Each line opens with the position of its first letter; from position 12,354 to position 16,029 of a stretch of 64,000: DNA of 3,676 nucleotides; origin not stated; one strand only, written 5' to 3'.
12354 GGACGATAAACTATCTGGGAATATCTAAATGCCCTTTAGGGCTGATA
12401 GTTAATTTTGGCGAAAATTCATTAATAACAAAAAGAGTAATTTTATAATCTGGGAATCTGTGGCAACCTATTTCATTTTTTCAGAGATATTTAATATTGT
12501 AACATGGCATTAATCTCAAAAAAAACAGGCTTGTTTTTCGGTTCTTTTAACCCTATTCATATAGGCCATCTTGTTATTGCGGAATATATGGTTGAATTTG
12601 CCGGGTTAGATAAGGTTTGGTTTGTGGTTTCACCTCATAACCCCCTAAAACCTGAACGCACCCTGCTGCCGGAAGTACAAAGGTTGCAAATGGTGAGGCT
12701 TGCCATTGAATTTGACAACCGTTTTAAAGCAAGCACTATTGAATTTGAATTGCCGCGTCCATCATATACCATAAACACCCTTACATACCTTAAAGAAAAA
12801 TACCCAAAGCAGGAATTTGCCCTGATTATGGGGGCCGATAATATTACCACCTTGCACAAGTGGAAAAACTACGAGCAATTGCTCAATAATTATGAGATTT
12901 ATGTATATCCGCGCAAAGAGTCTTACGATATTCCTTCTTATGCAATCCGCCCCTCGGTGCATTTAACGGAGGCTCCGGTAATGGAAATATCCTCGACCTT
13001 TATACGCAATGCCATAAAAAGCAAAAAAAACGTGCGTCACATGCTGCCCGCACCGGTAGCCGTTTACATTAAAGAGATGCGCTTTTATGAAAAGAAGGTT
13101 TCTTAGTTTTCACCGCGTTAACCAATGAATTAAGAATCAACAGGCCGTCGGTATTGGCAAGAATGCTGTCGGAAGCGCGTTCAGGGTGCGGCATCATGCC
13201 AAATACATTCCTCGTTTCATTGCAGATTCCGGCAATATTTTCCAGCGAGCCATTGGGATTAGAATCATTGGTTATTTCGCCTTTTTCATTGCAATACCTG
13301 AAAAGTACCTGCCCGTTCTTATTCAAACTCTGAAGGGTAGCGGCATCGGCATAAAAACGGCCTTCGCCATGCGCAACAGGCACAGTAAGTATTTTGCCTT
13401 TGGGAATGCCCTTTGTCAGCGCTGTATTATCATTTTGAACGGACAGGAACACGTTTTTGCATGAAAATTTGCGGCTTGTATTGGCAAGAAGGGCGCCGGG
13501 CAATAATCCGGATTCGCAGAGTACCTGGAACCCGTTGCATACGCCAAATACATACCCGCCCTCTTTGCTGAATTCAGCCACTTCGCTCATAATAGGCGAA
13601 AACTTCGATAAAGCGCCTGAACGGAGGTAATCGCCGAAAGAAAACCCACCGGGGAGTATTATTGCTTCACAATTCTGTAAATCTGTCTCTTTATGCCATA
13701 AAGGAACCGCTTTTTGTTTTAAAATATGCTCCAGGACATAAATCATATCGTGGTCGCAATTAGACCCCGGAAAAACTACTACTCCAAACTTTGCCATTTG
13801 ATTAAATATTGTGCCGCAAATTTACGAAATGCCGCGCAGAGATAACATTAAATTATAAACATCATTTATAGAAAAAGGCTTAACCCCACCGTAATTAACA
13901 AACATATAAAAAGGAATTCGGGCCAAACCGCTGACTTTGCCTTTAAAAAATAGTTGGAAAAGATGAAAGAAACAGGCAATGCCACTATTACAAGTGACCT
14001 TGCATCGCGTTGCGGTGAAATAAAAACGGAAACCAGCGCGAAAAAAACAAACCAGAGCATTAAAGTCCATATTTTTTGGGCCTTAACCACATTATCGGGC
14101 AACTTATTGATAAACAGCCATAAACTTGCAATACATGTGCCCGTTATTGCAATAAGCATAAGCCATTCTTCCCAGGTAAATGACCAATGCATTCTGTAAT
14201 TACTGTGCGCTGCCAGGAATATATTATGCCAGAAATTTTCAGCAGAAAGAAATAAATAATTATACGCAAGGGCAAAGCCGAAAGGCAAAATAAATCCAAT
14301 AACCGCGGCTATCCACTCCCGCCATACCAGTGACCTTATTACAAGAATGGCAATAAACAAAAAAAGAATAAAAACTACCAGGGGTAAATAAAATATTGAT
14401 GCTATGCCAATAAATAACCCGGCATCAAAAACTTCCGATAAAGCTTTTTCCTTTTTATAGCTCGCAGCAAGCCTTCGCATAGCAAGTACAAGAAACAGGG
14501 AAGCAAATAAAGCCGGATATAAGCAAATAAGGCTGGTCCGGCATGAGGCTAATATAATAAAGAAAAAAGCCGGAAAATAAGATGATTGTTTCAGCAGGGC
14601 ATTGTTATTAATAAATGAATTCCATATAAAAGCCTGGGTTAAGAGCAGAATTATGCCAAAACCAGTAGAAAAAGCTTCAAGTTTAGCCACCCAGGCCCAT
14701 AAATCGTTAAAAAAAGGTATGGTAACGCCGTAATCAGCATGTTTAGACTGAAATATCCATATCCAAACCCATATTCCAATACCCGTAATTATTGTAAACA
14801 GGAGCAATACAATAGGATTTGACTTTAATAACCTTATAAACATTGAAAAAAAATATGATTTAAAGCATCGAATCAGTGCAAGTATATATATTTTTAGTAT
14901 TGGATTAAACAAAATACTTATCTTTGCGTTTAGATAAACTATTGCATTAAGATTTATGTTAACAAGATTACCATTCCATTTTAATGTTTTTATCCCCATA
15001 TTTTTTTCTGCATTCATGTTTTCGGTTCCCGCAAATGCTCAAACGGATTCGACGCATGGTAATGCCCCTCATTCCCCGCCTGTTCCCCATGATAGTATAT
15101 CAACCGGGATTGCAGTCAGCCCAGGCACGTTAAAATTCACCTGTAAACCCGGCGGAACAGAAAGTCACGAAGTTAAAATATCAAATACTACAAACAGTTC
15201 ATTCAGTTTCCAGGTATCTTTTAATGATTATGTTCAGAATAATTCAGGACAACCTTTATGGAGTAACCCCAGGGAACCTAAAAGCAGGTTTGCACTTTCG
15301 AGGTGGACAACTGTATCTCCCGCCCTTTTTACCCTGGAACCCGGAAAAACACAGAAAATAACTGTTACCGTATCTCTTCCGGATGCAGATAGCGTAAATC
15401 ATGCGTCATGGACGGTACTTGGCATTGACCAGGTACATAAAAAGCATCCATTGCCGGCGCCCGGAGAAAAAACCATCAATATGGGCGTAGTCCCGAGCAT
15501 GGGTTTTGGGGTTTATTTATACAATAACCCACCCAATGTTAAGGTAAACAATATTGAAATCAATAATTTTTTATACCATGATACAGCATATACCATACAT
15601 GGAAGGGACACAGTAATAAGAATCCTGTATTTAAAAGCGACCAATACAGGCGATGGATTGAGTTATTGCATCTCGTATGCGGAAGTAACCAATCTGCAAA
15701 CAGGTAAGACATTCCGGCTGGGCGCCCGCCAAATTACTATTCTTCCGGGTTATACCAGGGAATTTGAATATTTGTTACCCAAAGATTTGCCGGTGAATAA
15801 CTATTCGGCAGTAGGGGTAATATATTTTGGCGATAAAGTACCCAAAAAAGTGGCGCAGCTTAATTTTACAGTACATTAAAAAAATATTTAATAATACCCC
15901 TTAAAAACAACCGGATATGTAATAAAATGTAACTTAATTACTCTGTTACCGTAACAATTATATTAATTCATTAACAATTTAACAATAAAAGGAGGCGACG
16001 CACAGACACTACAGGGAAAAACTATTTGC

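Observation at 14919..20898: Four-gene cluster resembling a chaperone/usher-type surface-filament assembly system, not matching known Bacteroidota pilus types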

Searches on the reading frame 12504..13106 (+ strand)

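Call 60: search_protein_families(library=pfam, proteins=[window:12504-13106:+], max_evalue=0.00001)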
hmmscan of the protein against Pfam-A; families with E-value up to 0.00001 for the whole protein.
window:12504-13106:+ (200 aa): 1 family
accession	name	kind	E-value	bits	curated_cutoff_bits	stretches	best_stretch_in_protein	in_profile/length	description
PF01467.32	CTP_transf_like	-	6e-24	85.2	21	1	10-169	1-132/133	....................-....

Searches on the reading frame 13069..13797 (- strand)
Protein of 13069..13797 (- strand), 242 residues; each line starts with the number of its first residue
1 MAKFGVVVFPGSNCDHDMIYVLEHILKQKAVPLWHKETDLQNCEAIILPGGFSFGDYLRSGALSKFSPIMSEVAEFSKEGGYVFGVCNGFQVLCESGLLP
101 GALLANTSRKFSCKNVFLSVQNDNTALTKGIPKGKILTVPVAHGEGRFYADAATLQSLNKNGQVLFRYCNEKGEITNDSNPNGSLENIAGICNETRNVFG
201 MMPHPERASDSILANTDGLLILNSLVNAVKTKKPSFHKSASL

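Call 60: search_protein_families(library=pfam, proteins=[window:13069-13797:-], max_evalue=0.00001)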
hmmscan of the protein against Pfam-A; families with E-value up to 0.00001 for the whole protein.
window:13069-13797:- (242 aa): 2 families
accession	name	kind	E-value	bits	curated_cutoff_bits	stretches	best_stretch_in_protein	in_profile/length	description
PF13507.12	GATase_5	-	1.5e-45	155.8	27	1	4-213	4-234/260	CobB/CobQ-like glutamine amidotransferase domain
PF07685.20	GATase_3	-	1.7e-08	34.8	27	1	28-96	24-91/196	CobB/CobQ-like glutamine amidotransferase domain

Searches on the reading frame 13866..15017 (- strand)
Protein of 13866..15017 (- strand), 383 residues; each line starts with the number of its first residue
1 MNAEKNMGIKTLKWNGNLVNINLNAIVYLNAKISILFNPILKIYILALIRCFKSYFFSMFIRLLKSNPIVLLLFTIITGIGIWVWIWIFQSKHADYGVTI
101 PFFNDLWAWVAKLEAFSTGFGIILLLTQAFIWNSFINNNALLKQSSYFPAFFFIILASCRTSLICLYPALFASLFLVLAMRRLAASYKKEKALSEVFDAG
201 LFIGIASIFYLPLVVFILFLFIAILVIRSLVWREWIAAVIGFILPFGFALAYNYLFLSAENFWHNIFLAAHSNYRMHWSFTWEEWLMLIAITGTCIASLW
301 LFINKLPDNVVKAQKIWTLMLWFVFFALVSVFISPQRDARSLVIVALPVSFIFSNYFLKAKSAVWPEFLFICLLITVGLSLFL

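Call 60: search_protein_families(library=pfam, proteins=[window:13866-15017:-], max_evalue=0.00001)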
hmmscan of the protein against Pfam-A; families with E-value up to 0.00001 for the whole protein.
window:13866-15017:- (383 aa): 1 family
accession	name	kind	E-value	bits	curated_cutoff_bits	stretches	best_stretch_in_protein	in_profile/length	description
PF19992.4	DUF6427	-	4.2e-14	52.9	25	1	116-376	35-288/301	Family of unknown function (DUF6427)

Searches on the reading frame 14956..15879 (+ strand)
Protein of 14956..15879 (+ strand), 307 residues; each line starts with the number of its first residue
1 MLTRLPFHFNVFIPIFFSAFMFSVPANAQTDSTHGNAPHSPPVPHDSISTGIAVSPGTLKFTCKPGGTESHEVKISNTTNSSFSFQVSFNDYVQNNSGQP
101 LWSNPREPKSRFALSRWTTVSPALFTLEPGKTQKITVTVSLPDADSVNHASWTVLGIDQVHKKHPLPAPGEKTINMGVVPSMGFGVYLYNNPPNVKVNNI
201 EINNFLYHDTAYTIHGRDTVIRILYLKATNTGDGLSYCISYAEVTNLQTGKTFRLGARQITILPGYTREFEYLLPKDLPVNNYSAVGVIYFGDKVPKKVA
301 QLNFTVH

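Call 3: search_protein_families(library=pfam, proteins=[window:14956-15879:+], max_evalue=1)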
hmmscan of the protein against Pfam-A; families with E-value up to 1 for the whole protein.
window:14956-15879:+ (307 aa): 12 families
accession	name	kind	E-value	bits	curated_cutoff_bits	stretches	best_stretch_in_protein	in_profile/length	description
PF06280.18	fn3_5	-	1.9e-07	32.2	27.6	1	69-146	10-86/112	Fn3-like domain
PF06030.18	WxLIP_PGBD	-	6.8e-07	29.8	27.3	1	62-144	22-107/121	WxL Interacting Protein, peptidoglycan binding domain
PF22076.2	Cep192_D6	-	0.00013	22.5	35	1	53-91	5-44/101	Cep192 domain 6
PF16392.11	DUF5001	-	0.014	15.8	23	0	119-165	37-81/86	Ig-like domain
PF11614.14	FixG_C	-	0.017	15.7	25.6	1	72-153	36-97/119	IG-like fold at C-terminal of FixG, putative oxidoreductase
PF22067.2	Cep192_D3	-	0.027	15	27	0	118-147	46-75/99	Cep192 domain 3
PF22544.2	HYDIN_VesB_CFA65-like_Ig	-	0.03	15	25.5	0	116-140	47-71/100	HYDIN/CFA65/VesB-like, Ig-like domain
PF00345.26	PapD_N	-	0.076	13.4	23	1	67-144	14-79/126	Pili and flagellar-assembly chaperone, PapD N-terminal domain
PF00635.32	Motile_Sperm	-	0.11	12.9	25.9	0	52-88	2-39/109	MSP (Major sperm protein) domain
PF19190.6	BACON_2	-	0.11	12.9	25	0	52-88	2-38/94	Viral BACON domain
PF24816.2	Ig_CFAP65__9th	-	0.13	12.7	24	1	55-138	55-141/170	Cilia- and flagella-associated protein 65-like, Ig-like domain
PF23755.1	Ig-like_IP5PC_F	-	0.13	12.4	27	1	74-138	22-85/137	IP5P C-F Ig-like domain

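Call 4: search_protein_families(library=ncbifam, proteins=[window:14956-15879:+], max_evalue=1)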
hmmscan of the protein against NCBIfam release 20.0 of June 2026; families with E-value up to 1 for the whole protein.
window:14956-15879:+ (307 aa): 2 families
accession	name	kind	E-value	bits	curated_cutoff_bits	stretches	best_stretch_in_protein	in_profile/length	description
NF041740.1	choice_anch_T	equivalog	0.0042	16.3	70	1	115-160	76-122/259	choice-of-anchor T family protein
NF050052.1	choice_anch_Y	domain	0.081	12.9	80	1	250-304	107-161/166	choice-of-anchor Y domain-containing protein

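Call 11: find_homologous_proteins(query=window:14956-15879:+)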
Query window:14956-15879:+ (307 aa): 19 proteins with E <= 0.001 among 900 candidates.
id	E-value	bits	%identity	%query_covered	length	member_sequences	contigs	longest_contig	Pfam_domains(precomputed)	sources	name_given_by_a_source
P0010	1.1e-192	657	100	93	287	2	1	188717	PF06280.19,PF06030.19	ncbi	-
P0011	9.0e-141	487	72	95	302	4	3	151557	PF06280.19,PF06030.19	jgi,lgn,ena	jgi:hypothetical protein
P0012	2.5e-137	476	70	93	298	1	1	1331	PF06280.19,PF06030.19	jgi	jgi:hypothetical protein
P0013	7.3e-133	461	70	91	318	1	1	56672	PF06280.19,PF06030.19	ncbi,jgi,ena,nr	ncbi:MAG TPA: DUF916 domain-containing protein [Bacteroidia bacterium]|nr:DUF916 domain-containing p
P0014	7.2e-127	441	66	95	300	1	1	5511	PF06280.19,PF06030.19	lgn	-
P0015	1.4e-121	424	64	92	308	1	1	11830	-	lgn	-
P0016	4.9e-120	419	63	91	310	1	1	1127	PF06280.19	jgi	jgi:hypothetical protein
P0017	6.7e-110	385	57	99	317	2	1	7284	PF06030.19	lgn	-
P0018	7.9e-102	359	57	90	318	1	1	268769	-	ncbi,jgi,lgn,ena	jgi:hypothetical protein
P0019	5.0e-97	343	52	95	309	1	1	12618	PF06030.19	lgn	-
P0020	6.4e-96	340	52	90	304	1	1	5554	PF06030.19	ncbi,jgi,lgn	-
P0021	1.1e-90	322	53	85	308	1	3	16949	-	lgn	-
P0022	7.2e-72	261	47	85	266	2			-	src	-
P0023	2.6e-58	216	43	84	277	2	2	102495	-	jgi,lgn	-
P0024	1.4e-56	210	42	85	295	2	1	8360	PF06280.19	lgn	-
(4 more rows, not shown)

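Call 14: search_solved_structures(query=A2, max_evalue=10, show_alignments=2)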
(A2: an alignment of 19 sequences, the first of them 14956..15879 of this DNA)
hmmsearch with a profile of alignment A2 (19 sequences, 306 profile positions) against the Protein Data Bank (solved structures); distinct sequences matched with E-value up to 10: 10.
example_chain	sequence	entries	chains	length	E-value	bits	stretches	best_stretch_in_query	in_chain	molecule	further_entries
4i35_A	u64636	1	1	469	0.22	13.6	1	83-134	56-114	Serralysin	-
5d7w_A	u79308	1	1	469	0.22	13.6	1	83-134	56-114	Serralysin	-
1smp_A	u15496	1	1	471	0.23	13.6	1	83-134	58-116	SERRATIA METALLO PROTEINASE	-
1srp_A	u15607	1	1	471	0.24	13.5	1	83-134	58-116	SERRALYSIN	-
1sat_A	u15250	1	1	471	0.24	13.5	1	83-134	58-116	SERRATIA PROTEASE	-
1af0_A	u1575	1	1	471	0.24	13.5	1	83-134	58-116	SERRATIA PROTEASE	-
3rcc_A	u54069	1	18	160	0.37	12.9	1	85-145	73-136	Sortase SrtA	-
7s56_A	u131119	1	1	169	0.41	12.8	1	85-145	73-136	Class A sortase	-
7rfb_B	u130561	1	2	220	1.1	11.4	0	229-263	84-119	mAb1198 Light Chain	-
7n6g_1L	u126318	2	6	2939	1.6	10.9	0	55-86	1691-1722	FAP47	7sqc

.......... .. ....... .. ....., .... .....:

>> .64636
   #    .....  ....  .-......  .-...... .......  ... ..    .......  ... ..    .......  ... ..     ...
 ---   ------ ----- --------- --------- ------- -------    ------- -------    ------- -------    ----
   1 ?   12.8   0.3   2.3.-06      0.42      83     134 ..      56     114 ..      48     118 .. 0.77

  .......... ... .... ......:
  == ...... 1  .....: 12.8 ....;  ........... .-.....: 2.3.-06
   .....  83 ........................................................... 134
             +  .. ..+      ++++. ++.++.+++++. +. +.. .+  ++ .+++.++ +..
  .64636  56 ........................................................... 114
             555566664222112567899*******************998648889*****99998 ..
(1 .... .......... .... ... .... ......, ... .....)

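Call 21: predict_structure(alignment_id=A2)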
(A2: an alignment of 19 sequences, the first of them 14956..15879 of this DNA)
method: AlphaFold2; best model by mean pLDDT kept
length: 307 residues; sequences in the alignment: 19
mean_pLDDT: 78.8   pTM: 0.68
mean pLDDT of the five models: 78.8, 78.6, 77.9, 77.0, 76.6
residues with pLDDT >= 90: 153; 70-90: 82; 50-70: 9; < 50: 63
segments of 3 or more residues with pLDDT < 50: 1-49, 169-180
pLDDT, mean of each block of 10 residues (from residue 1): 40 37 30 27 39 90 96 93 90 86 78 93 93 97 91 90 53 42 83 89 93 82 94 92 97 90 92 91 96 88 94
secondary structure, 60 per line:
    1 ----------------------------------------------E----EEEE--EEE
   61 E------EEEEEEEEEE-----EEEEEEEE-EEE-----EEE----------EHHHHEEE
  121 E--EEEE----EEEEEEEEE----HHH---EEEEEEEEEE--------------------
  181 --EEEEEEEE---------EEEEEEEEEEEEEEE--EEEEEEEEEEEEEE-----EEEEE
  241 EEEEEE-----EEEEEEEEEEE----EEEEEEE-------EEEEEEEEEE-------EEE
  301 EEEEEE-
elements in order: E52-55 E58-61 E68-77 E83-90 E92-94 E100-102 H114-117 E118-121 E124-127 E132-140 E151-160 E183-190 E200-214 E217-230 E236-246 E252-262 E267-273 E281-290 E298-306
